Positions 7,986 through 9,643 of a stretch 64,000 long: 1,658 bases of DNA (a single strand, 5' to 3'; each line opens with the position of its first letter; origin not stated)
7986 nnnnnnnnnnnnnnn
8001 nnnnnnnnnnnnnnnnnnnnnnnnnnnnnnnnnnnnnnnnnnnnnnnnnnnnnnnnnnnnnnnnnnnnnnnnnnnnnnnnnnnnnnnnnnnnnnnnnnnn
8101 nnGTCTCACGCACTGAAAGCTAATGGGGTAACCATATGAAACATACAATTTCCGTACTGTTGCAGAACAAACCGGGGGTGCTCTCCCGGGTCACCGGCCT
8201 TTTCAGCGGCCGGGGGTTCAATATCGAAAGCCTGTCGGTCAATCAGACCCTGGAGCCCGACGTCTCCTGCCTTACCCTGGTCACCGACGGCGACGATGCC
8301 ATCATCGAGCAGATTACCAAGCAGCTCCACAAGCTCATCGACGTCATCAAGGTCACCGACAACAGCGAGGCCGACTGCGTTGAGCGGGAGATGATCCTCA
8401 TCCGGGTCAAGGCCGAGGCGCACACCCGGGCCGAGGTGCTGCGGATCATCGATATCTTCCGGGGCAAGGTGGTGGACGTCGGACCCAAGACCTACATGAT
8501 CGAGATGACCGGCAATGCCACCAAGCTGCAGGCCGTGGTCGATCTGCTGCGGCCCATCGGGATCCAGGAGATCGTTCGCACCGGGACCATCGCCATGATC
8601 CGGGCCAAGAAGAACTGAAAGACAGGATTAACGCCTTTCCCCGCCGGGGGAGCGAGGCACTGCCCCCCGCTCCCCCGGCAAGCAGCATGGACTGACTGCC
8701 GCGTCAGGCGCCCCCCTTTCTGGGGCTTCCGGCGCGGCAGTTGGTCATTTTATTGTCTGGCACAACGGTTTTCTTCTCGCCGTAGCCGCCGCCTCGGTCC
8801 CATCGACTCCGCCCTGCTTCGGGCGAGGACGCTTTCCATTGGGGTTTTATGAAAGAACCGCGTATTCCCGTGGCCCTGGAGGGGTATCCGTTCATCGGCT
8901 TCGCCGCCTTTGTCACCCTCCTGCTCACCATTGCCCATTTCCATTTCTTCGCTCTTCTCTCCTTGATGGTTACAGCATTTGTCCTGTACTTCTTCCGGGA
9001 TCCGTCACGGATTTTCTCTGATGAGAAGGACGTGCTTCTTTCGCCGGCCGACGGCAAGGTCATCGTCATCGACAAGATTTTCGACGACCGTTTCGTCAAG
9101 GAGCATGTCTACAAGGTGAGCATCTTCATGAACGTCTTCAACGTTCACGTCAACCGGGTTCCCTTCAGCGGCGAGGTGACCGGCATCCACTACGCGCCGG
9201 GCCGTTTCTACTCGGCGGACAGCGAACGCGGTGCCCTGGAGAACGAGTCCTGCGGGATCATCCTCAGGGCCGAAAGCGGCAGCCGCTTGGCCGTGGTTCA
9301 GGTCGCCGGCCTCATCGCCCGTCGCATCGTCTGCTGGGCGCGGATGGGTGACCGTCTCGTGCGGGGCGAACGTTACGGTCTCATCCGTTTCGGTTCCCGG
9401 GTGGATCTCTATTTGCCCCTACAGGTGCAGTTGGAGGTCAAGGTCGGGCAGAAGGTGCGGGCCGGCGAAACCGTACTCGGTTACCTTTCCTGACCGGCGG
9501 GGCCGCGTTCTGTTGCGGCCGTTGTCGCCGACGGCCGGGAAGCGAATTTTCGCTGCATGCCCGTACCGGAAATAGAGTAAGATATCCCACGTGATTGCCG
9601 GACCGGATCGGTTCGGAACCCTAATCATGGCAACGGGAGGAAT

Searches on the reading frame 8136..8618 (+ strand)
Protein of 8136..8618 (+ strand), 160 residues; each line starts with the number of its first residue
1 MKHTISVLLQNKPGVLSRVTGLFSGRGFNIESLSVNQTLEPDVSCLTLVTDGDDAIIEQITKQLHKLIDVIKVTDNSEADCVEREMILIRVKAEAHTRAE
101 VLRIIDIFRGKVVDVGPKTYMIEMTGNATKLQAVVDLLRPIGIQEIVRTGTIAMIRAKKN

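Call 55: search_protein_families(library=pfam, proteins=[window:8136-8618:+], max_evalue=0.00001)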
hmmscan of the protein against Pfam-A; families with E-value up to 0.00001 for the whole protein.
window:8136-8618:+ (160 aa): 4 families
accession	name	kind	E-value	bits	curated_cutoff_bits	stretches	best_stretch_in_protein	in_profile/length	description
PF10369.15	ALS_ss_C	-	2.7e-29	101.5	23.2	1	84-156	1-73/74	Small subunit of acetolactate synthase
PF22629.2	ACT_AHAS_ss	-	3.8e-24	85.1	27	1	5-72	1-67/67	AHAS small subunit-like ACT domain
PF13710.12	ACT_5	-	2e-14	53.6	27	1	12-73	2-62/62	ACT domain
PF01842.31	ACT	-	2e-13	50.3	27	1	3-68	1-65/66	ACT domain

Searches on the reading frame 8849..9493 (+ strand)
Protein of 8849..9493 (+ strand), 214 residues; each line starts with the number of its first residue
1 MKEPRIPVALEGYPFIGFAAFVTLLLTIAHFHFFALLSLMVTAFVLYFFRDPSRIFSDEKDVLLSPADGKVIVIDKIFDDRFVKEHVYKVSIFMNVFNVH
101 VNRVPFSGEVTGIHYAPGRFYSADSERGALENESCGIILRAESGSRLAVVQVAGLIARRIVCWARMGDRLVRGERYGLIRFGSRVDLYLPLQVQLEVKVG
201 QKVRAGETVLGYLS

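Call 55: search_protein_families(library=pfam, proteins=[window:8849-9493:+], max_evalue=0.00001)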
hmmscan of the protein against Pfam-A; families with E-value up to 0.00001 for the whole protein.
window:8849-9493:+ (214 aa): 1 family
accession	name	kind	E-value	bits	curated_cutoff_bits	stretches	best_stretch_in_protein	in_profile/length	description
PF02666.20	PS_Dcarbxylase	-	1e-45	156.3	22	1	42-210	2-197/198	Phosphatidylserine decarboxylase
